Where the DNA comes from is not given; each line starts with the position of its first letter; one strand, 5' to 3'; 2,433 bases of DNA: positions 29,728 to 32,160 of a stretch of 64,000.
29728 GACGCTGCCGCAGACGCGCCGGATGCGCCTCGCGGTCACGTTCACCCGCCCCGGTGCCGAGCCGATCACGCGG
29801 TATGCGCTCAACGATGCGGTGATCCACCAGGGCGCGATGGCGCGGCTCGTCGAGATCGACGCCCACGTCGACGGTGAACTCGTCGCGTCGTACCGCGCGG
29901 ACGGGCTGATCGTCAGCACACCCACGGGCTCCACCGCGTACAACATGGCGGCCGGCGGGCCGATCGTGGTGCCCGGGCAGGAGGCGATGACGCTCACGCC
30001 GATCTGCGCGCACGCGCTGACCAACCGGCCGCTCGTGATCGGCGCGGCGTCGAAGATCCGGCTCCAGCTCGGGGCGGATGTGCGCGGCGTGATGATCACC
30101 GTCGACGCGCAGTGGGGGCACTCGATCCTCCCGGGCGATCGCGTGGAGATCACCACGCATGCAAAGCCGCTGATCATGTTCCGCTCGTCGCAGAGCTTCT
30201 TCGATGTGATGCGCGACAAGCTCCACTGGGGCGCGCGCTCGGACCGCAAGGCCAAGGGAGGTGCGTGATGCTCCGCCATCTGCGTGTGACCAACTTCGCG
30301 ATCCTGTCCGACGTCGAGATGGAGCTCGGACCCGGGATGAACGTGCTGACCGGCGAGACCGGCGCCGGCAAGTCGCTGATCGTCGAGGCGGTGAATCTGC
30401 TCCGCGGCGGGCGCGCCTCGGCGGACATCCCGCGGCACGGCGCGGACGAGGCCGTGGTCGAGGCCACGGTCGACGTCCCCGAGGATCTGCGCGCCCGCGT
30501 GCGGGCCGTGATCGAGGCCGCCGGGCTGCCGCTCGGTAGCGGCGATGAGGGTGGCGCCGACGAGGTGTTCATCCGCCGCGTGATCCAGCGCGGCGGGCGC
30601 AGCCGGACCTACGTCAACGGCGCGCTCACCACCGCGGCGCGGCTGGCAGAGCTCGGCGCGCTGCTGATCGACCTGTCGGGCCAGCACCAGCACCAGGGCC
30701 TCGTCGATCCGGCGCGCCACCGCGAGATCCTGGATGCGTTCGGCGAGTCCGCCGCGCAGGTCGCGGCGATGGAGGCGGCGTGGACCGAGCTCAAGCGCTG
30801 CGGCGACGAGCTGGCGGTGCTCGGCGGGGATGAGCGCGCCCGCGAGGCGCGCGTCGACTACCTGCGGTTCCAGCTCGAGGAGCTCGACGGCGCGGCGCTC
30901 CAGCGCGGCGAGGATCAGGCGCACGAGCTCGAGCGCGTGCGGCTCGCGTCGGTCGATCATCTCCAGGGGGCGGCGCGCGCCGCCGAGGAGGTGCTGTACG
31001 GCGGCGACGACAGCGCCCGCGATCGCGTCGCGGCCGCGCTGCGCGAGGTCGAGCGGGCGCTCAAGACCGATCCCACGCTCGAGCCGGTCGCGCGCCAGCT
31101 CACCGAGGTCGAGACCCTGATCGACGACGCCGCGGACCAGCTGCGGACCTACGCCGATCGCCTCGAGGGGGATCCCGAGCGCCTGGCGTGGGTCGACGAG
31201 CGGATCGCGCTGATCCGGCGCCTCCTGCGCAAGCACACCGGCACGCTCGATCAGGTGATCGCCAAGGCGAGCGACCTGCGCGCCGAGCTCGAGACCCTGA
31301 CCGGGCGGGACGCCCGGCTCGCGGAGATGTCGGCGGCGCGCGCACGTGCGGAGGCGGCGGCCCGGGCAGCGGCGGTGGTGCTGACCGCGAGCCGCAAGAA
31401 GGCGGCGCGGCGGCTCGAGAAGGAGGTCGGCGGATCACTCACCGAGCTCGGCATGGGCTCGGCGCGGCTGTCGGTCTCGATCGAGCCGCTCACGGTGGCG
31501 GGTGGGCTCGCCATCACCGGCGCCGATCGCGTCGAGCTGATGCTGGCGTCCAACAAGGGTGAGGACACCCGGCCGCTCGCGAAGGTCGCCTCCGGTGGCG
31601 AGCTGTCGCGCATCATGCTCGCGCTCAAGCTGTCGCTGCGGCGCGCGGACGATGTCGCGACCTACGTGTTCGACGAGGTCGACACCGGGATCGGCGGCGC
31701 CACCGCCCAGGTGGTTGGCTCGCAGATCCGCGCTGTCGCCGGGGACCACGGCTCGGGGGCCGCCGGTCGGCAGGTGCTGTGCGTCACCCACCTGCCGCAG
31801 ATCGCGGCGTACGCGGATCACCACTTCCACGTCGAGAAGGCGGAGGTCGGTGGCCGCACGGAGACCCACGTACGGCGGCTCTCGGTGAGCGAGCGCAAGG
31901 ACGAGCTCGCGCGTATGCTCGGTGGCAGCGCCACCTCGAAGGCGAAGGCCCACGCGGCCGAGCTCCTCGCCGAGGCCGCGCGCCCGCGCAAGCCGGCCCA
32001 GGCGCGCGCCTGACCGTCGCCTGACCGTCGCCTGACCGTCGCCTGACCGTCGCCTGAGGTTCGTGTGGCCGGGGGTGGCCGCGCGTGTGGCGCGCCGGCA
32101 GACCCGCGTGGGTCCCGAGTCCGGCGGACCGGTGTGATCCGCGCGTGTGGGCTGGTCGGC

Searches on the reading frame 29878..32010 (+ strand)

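Call 42: search_protein_families(library=pfam, proteins=[window:29878-32010:+], max_evalue=0.00001)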
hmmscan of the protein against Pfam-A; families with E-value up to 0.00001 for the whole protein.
window:29878-32010:+ (711 aa): 2 families
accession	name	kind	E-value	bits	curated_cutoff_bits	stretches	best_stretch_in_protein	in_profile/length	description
PF02463.25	SMC_N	-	7e-17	62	40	1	131-655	1-214/220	RecF/RecN/SMC N terminal domain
PF13476.12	AAA_23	-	1.3e-08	36.1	27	1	135-199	2-66/201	AAA domain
